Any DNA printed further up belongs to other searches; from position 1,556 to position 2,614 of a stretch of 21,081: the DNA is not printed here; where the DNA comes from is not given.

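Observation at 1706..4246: sufC-sufS-sufU operon without sufB/sufD (and without sufR) in cis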

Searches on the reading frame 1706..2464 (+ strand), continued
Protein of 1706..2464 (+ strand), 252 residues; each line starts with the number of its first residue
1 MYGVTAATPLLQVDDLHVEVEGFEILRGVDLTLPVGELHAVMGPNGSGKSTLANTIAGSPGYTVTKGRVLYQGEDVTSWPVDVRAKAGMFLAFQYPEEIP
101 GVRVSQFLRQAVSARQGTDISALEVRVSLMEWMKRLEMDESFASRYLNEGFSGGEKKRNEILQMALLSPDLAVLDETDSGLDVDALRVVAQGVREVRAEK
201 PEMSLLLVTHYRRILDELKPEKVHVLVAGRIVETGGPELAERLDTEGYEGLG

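Call 41: search_protein_representatives(protein=window:1706-2461:+)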
Query: 252 residues. Proteins with E-value up to 0.001 (for the whole library): 166440; up to 1e-10: 21236; up to 1e-30: 1686. The best 150 are listed.
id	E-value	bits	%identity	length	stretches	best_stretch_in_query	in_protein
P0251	4.4e-105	366.7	68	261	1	10-250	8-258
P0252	1.6e-91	322.2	69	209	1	54-250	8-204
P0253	5.7e-86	304.1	60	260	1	9-250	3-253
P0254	4.5e-84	297.9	69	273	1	42-234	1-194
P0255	7.3e-84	297.2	61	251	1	11-248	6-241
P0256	6.1e-83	294.2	66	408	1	31-233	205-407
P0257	1.4e-82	293.0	57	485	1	10-252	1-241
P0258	2.8e-81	288.7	57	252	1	11-250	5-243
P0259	7.2e-80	284.1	58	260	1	5-250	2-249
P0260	1.5e-79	283.1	69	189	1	64-250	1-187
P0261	2.2e-77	276.0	58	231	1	38-249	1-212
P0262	2.5e-76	272.6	54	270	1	1-249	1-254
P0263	2.9e-76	272.3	54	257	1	11-250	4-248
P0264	1.7e-75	269.8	52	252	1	10-251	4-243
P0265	2.0e-75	269.6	57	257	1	10-249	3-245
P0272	2.3e-72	259.5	55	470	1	11-248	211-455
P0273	5.3e-71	255.1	52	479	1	5-248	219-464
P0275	2.0e-70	253.2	66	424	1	7-189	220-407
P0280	7.1e-70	251.4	67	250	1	7-182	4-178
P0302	8.3e-66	238.1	51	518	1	7-251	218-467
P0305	1.0e-65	237.8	49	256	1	8-250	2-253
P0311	6.5e-65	235.2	61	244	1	11-186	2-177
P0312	8.4e-65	234.8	51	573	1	11-249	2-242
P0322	9.9e-64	231.3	50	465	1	7-248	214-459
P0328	3.9e-63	229.3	50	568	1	7-236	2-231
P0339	8.6e-62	225.0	51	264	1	10-250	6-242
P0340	1.4e-61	224.3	44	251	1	9-249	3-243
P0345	2.6e-61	223.4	49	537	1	5-249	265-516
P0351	9.0e-61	221.6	50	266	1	11-251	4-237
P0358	1.7e-60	220.7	50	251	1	15-251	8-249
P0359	1.9e-60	220.5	48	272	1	7-233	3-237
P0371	9.3e-60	218.3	47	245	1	11-251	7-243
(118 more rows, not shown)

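Call 44: list_cluster_members(proteins=[P0253, P0311, P0280, P0359, P0305, P0371, P0339, P0351, P0340, P0358])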
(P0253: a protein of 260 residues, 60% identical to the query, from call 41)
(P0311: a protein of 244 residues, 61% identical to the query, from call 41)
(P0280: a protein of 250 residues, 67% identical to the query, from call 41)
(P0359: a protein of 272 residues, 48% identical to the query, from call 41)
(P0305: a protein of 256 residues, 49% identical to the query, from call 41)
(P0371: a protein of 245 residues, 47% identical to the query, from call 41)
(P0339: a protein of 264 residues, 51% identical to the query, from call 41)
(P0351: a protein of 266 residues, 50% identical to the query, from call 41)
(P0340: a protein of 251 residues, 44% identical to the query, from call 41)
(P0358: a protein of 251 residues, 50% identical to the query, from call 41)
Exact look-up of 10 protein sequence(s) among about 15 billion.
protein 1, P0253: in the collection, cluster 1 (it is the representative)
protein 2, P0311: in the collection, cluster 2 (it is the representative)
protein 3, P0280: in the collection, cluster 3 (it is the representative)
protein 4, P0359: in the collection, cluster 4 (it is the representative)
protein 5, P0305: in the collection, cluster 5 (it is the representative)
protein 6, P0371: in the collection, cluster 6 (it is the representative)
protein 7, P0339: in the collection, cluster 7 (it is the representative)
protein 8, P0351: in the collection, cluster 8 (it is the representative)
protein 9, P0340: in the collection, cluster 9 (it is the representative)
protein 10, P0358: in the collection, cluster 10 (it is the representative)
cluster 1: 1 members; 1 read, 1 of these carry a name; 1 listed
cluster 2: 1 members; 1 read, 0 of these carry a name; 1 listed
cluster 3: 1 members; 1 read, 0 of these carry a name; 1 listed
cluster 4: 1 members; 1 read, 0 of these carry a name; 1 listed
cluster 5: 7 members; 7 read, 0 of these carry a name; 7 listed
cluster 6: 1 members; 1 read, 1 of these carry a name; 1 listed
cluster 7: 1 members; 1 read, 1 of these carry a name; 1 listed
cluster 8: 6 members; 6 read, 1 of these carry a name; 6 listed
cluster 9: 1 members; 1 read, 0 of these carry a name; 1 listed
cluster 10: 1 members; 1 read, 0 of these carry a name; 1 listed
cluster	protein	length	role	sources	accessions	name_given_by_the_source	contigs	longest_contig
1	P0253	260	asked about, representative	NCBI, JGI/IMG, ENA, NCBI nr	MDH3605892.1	MAG: Fe-S cluster assembly ATPase SufC [Acidimicrobiia bacterium] | Fe-S cluster assembly ATPase SufC [Acidimicrobiia bacterium]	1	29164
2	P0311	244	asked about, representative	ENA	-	-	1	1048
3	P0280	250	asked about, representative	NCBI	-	-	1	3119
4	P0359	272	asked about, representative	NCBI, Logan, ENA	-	-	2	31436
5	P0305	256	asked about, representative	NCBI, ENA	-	-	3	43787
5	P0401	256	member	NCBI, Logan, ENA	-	-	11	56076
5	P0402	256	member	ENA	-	-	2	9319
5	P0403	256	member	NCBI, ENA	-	-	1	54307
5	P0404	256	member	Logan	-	-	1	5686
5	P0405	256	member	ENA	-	-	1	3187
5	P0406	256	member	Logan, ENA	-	-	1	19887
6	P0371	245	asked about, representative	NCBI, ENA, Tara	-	strand:- start:97 stop:834 length:738 start_codon:yes stop_codon:yes gene_type:complete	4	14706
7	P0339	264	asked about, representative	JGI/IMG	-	Fe-S cluster assembly ATP-binding protein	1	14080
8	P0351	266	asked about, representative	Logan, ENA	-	-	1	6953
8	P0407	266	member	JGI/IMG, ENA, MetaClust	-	\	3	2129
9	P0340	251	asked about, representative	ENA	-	-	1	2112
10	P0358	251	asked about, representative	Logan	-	-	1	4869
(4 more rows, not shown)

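Call 66: search_dna_similar(query=window:1715-2461:+, collection=plasmids, mode=protein, max_evalue=1e-40, max_rows=40)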
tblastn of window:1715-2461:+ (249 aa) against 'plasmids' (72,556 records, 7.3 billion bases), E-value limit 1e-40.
Records with a match: 102; places in all: 104; records where one place covers at least 80% of the query: 102.
Best place of each record, by identity: 60-80% 1; <60% 101.
By first word of the organism name: Ligilactobacillus 33; Azospirillum 12; Paracoccus 5; Klebsiella 5; Escherichia 4; Riemerella 4; Sinorhizobium 4; Polaromonas 3; Streptomyces 2; Bacillus 2; and 25 more.
By predicted mobility (MOB-suite, as given by PLSDB): non-mobilizable 71; mobilizable 26; conjugative 5.
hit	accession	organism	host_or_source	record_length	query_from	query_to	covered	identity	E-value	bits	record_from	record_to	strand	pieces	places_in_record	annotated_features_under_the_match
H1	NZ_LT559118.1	Nonomuraea gerenzanensis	-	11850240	8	246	96%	61.5%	1e-84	281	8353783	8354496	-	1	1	none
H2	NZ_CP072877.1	Microbacterium sp. NIBRBAC000506063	cell culture,sludge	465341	7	246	96%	58.2%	9e-81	270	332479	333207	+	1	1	sufC: Fe-S cluster assembly ATPase SufC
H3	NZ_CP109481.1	Streptomyces sp. NBC_01450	-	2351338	3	247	98%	56.7%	6e-81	271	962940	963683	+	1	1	none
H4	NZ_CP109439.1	Streptomyces sp. NBC_01483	-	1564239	3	247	98%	56.7%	7e-81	271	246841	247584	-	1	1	none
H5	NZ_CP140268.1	Priestia megaterium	Single cell,ginseng rhizosphere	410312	4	246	98%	55.1%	4e-84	280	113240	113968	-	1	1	sufC: Fe-S cluster assembly ATPase SufC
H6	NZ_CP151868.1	Bacillus thuringiensis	tobacco,mixed culture,leaves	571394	4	246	98%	55.1%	1e-83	278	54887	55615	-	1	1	sufC: Fe-S cluster assembly ATPase SufC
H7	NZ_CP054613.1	Paenibacillus cellulosilyticus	cell culture,soil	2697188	10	246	95%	56.5%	8e-83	276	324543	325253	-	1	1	none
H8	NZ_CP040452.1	Halomonas sp. PA16-9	-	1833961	7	248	97%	55.3%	4e-79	266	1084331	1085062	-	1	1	none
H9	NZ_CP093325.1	Bacillus sp. N5-665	whole organism,peat soil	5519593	4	246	98%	54.7%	3e-83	277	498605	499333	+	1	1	none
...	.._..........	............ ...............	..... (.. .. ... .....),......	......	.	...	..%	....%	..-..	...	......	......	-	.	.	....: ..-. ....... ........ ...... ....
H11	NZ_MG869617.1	Polaromonas sp. E3S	Ecology Glacier, King George Island, ...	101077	4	246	98%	53.8%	9e-75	253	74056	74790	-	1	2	sufC: Fe-S cluster assembly ATPase SufC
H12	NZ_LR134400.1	Listeria monocytogenes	Homo sapiens,Vein blood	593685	8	246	96%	54.4%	5e-82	274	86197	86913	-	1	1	sufC: Fe-S cluster assembly ATPase SufC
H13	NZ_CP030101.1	Listeria monocytogenes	Environment,water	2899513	8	246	96%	54.4%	5e-82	274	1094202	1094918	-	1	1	none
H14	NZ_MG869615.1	Polaromonas sp. E10S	Ecology Glacier, King George Island, ...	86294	7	246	96%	54.1%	2e-73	249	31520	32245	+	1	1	sufC: Fe-S cluster assembly ATPase SufC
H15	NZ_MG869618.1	Polaromonas sp. E5S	Ecology Glacier, King George Island, ...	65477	7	246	96%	54.1%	2e-73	249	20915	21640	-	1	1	sufC: Fe-S cluster assembly ATPase SufC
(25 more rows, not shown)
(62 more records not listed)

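Call 67: get_annotated_region(hit=H2, flank=7000)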
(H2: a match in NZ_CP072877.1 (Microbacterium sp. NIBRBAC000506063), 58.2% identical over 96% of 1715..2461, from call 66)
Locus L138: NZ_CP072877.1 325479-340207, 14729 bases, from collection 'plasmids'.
description: Microbacterium sp. NIBRBAC000506063 plasmid unnamed, complete sequence
organism: Microbacterium sp. NIBRBAC000506063 (NCBI taxid 2734618)
taxonomy: Bacteria; Actinomycetota; Actinomycetes; Micrococcales; Microbacteriaceae; Microbacterium; Microbacterium sp. NIBRBAC000506063
host: -; source: cell culture,sludge; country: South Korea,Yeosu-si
typing (MOB-suite, as given by PLSDB): non-mobilizable
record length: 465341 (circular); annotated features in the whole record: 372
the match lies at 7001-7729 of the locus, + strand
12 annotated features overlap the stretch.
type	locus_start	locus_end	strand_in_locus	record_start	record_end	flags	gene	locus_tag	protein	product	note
CDS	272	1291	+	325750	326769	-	-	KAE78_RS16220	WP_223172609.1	rhodanese-like domain-containing protein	-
CDS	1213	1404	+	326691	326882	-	-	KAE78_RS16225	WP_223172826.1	rhodanese-like domain-containing protein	-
CDS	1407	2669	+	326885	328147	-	-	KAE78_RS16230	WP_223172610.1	YeeE/YedE family protein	-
CDS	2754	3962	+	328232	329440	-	-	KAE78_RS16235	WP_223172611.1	hypothetical protein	-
CDS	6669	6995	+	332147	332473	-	-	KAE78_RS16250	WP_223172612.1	non-heme iron oxygenase ferredoxin subunit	-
CDS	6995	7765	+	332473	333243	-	sufC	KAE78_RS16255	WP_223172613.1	Fe-S cluster assembly ATPase SufC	GO:0016226 - iron-sulfur cluster assembly [Evidence IEA]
CDS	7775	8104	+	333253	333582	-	-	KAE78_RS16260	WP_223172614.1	metal-sulfur cluster assembly factor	-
CDS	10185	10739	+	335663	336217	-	-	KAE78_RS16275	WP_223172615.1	MFS transporter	GO:0055085 - transmembrane transport [Evidence IEA]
CDS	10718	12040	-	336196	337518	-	-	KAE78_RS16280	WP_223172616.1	acyltransferase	-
CDS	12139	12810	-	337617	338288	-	-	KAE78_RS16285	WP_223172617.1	response regulator transcription factor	GO:0000160 - phosphorelay signal transduction system [Evidence IEA]; GO:0006355 - regulation of DNA-templated ...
CDS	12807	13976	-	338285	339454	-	-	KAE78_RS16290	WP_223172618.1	histidine kinase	GO:0000160 - phosphorelay signal transduction system [Evidence IEA]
CDS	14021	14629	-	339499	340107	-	-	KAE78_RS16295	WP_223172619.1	VTT domain-containing protein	-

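Call 68: get_annotated_region(hit=H1, flank=7000)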
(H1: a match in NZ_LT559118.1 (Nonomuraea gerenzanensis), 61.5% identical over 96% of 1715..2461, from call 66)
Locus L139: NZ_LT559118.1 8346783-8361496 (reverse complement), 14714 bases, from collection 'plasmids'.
description: Nonomuraea gerenzanensis isolate nono1 plasmid I, complete sequence
organism: Nonomuraea gerenzanensis (NCBI taxid 93944)
taxonomy: Bacteria; Actinomycetota; Actinomycetes; Streptosporangiales; Streptosporangiaceae; Nonomuraea; Nonomuraea gerenzanensis
host: -; source: -; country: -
typing (MOB-suite, as given by PLSDB): non-mobilizable
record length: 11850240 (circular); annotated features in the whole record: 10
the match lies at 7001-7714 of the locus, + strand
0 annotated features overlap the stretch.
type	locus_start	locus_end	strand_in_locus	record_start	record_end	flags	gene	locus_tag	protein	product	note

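Call 69: get_annotated_region(hit=H3, flank=7000)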
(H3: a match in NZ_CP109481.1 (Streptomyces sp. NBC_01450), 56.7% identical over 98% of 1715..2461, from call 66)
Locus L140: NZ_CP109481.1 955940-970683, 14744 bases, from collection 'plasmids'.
description: Streptomyces sp. NBC_01450 plasmid unnamed1, complete sequence
organism: Streptomyces sp. NBC_01450 (NCBI taxid 2903871)
taxonomy: Bacteria; Actinomycetota; Actinomycetes; Kitasatosporales; Streptomycetaceae; Streptomyces; Streptomyces sp. NBC 01450
host: -; source: -; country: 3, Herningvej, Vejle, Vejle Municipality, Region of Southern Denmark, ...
typing (MOB-suite, as given by PLSDB): mobilizable; replicon rep_cluster_1879,rep_cluster_1910,rep_cluster_43; relaxase MOBP,MOBP
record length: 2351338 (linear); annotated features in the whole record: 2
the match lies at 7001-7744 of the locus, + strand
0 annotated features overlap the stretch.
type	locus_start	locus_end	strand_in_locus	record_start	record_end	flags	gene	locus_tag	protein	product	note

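Call 70: get_annotated_region(hit=H10, flank=7000)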
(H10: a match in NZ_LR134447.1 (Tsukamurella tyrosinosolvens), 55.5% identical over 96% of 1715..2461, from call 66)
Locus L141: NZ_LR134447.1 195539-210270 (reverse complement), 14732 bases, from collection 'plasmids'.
description: Tsukamurella tyrosinosolvens strain NCTC13231 plasmid 5, complete sequence
organism: Tsukamurella tyrosinosolvens (NCBI taxid 57704)
taxonomy: Bacteria; Actinomycetota; Actinomycetes; Mycobacteriales; Tsukamurellaceae; Tsukamurella; Tsukamurella tyrosinosolvens
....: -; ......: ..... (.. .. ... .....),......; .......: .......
typing (MOB-suite, as given by PLSDB): non-mobilizable
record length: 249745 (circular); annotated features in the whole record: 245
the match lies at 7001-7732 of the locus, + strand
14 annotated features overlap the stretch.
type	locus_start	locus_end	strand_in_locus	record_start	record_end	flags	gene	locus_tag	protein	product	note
CDS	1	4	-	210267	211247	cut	-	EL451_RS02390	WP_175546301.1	COX15/CtaA family protein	GO:0006784 - heme A biosynthetic process [Evidence IEA]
CDS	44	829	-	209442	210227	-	-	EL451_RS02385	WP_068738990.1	ABC transporter permease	-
CDS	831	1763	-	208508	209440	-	-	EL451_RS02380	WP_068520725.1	ABC transporter ATP-binding protein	-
CDS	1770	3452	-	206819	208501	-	mptB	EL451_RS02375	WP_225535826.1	polyprenol phosphomannose-dependent alpha 1,6 mannosyltransferase MptB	-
CDS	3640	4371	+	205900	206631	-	-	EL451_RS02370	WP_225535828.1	metalloregulator ArsR/SmtB family transcription factor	-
CDS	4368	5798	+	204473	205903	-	sufB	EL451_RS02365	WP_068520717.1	Fe-S cluster assembly protein SufB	GO:0016226 - iron-sulfur cluster assembly [Evidence IEA]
CDS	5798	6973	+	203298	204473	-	sufD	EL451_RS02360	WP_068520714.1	Fe-S cluster assembly protein SufD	GO:0016226 - iron-sulfur cluster assembly [Evidence IEA]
CDS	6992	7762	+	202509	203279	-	sufC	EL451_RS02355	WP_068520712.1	Fe-S cluster assembly ATPase SufC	GO:0016226 - iron-sulfur cluster assembly [Evidence IEA]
CDS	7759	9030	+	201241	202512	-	-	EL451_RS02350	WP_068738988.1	cysteine desulfurase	GO:0006534 - cysteine metabolic process [Evidence IEA]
CDS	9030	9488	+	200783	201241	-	-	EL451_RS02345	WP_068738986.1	Fe-S cluster assembly sulfur transfer protein SufU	GO:0016226 - iron-sulfur cluster assembly [Evidence IEA]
CDS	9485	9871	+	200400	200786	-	-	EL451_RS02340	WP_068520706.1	metal-sulfur cluster assembly factor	-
CDS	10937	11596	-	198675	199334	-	-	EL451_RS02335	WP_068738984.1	hypothetical protein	-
CDS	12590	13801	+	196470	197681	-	-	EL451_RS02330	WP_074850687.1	hypothetical protein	-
CDS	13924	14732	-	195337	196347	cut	-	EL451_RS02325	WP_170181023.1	HNH endonuclease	-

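Call 71: get_annotated_region(hit=H5, flank=6000)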
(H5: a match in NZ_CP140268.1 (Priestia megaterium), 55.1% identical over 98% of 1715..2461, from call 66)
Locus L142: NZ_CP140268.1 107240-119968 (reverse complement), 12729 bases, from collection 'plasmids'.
description: Priestia megaterium strain CACC119 plasmid p2_CACC119, complete sequence
organism: Priestia megaterium (NCBI taxid 1404)
taxonomy: Bacteria; Bacillota; Bacilli; Bacillales; Bacillaceae; Priestia; Priestia megaterium
host: -; source: Single cell,ginseng rhizosphere; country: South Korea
typing (MOB-suite, as given by PLSDB): non-mobilizable
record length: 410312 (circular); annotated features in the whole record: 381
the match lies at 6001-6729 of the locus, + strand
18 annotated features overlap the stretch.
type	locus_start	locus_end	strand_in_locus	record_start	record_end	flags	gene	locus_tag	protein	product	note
CDS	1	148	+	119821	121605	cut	-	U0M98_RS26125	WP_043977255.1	acyl-CoA dehydrogenase family protein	-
CDS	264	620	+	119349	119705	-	-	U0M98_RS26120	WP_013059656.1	arsenate reductase family protein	-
CDS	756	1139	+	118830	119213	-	gcvH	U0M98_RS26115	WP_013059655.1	glycine cleavage system protein GcvH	GO:0019464 - glycine decarboxylation via glycine cleavage system [Evidence IEA]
CDS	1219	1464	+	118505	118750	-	-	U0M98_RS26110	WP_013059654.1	YusG family protein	-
CDS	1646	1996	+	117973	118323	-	-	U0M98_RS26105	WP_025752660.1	toprim domain-containing protein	-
CDS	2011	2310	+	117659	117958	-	-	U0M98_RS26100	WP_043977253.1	thioredoxin family protein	-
CDS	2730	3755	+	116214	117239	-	-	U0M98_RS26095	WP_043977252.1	methionine ABC transporter ATP-binding protein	GO:0048473 - D-methionine transport [Evidence IEA]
CDS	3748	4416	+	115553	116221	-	-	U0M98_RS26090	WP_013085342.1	methionine ABC transporter permease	GO:0048473 - D-methionine transport [Evidence IEA]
CDS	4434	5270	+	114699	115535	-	-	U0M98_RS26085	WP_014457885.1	MetQ/NlpA family ABC transporter substrate-binding protein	-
CDS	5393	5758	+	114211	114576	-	-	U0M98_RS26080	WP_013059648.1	carboxymuconolactone decarboxylase family protein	-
CDS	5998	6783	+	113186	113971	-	sufC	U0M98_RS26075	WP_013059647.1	Fe-S cluster assembly ATPase SufC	GO:0016226 - iron-sulfur cluster assembly [Evidence IEA]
CDS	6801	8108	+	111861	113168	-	sufD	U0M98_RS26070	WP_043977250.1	Fe-S cluster assembly protein SufD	GO:0016226 - iron-sulfur cluster assembly [Evidence IEA]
CDS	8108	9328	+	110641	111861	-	-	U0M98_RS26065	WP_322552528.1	cysteine desulfurase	GO:0006534 - cysteine metabolic process [Evidence IEA]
CDS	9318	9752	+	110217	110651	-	-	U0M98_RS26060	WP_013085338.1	Fe-S cluster assembly sulfur transfer protein SufU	GO:0016226 - iron-sulfur cluster assembly [Evidence IEA]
CDS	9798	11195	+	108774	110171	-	sufB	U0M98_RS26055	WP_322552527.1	Fe-S cluster assembly protein SufB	GO:0016226 - iron-sulfur cluster assembly [Evidence IEA]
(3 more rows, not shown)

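Call 81: search_protein_families(library=pfam, proteins=[P0272, P0273, P0322, P0302, P0256, P0275, P0257, P0312, P0328, P0345], max_evalue=0.0001)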
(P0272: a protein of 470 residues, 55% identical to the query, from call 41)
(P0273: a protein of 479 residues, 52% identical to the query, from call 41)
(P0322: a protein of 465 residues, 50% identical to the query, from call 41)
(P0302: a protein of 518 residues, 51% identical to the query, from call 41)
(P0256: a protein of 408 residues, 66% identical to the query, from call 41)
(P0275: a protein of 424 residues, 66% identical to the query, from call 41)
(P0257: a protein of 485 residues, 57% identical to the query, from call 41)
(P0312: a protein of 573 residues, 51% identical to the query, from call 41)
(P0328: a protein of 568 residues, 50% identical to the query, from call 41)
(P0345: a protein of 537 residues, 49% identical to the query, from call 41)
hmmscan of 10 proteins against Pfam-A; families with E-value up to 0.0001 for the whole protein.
P0272 (470 aa): 5 families
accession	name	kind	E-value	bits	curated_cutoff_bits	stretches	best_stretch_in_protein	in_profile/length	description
PF00005.33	ABC_tran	-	8e-21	75.5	25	1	226-386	1-135/137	ABC transporter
PF02463.25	SMC_N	-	8e-08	32.4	40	1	237-424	25-204/220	RecF/RecN/SMC N terminal domain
PF12802.13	MarR_2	-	2e-07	31.5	27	1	4-51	7-55/61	MarR family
PF12840.13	HTH_20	-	6.3e-07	29.7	27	1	6-49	8-51/51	Helix-turn-helix domain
PF13671.12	AAA_33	-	5e-05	24.1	27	0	238-275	1-38/143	AAA domain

P0273 (479 aa): 2 families
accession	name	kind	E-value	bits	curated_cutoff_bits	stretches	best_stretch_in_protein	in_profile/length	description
PF00005.33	ABC_tran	-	3.3e-19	70.3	25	1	240-395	1-135/137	ABC transporter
PF02463.25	SMC_N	-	7.5e-07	29.2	40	0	350-432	117-203/220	RecF/RecN/SMC N terminal domain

P0322 (465 aa): 2 families
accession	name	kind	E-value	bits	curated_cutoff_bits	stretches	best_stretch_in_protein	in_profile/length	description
PF00005.33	ABC_tran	-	1.1e-21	78.3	25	1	235-390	1-135/137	ABC transporter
PF02463.25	SMC_N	-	2.9e-07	30.6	40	0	364-428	137-204/220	RecF/RecN/SMC N terminal domain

P0302 (518 aa): 2 families
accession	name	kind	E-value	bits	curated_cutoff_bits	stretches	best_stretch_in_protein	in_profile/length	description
PF00005.33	ABC_tran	-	4.7e-20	73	25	1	239-394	1-135/137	ABC transporter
PF02463.25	SMC_N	-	4.2e-06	26.8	40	0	388-433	161-204/220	RecF/RecN/SMC N terminal domain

P0256 (408 aa): 1 family
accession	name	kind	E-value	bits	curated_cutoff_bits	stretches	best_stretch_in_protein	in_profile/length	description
PF00005.33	ABC_tran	-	6.9e-20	72.5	25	1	207-351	8-135/137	ABC transporter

P0275 (424 aa): 1 family
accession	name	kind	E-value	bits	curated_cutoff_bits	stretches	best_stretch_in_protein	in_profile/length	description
PF00005.33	ABC_tran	-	1.4e-15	58.6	25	1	244-395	1-135/137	ABC transporter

P0257 (485 aa): 2 families
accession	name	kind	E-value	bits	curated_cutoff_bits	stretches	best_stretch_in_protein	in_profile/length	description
PF00005.33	ABC_tran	-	9.9e-24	84.9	25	1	18-168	2-135/137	ABC transporter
PF02463.25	SMC_N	-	1.3e-05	25.1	40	0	28-45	25-42/220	RecF/RecN/SMC N terminal domain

P0312 (573 aa): 3 families
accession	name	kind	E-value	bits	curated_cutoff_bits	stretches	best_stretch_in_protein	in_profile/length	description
PF00266.25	Aminotran_5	-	2.5e-131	438.5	21.5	1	247-561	56-371/371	Aminotransferase class-V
PF00005.33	ABC_tran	-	1e-20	75.2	25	1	17-172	1-135/137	ABC transporter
PF02463.25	SMC_N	-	4.3e-06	26.8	40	0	147-209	138-203/220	RecF/RecN/SMC N terminal domain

P0328 (568 aa): 6 families
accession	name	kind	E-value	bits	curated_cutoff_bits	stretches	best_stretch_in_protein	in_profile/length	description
PF02518.31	HATPase_c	-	5.4e-26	91.6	26.4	1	458-564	4-108/111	Histidine kinase-, DNA gyrase B-, and HSP90-like ATPase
PF00005.33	ABC_tran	-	2.7e-24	86.7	25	1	23-174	1-135/137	ABC transporter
PF00672.30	HAMP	-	7.6e-16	58.6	25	1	286-336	3-53/53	HAMP domain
PF00512.31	HisKA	-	3.4e-13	49.9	26.9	1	348-411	2-64/66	His Kinase A (phospho-acceptor) domain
PF02463.25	SMC_N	-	1.7e-08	34.6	40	1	35-213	26-205/220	RecF/RecN/SMC N terminal domain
PF13304.12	AAA_21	-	2.7e-06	28.1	27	0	149-210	239-303/304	AAA domain, putative AbiEii toxin, Type IV TA system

P0345 (537 aa): 2 families
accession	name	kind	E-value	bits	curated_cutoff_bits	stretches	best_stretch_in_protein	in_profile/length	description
PF00005.33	ABC_tran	-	1.4e-20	74.7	25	1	292-446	2-135/137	ABC transporter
PF02463.25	SMC_N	-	6.2e-05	23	40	0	438-485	159-205/220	RecF/RecN/SMC N terminal domain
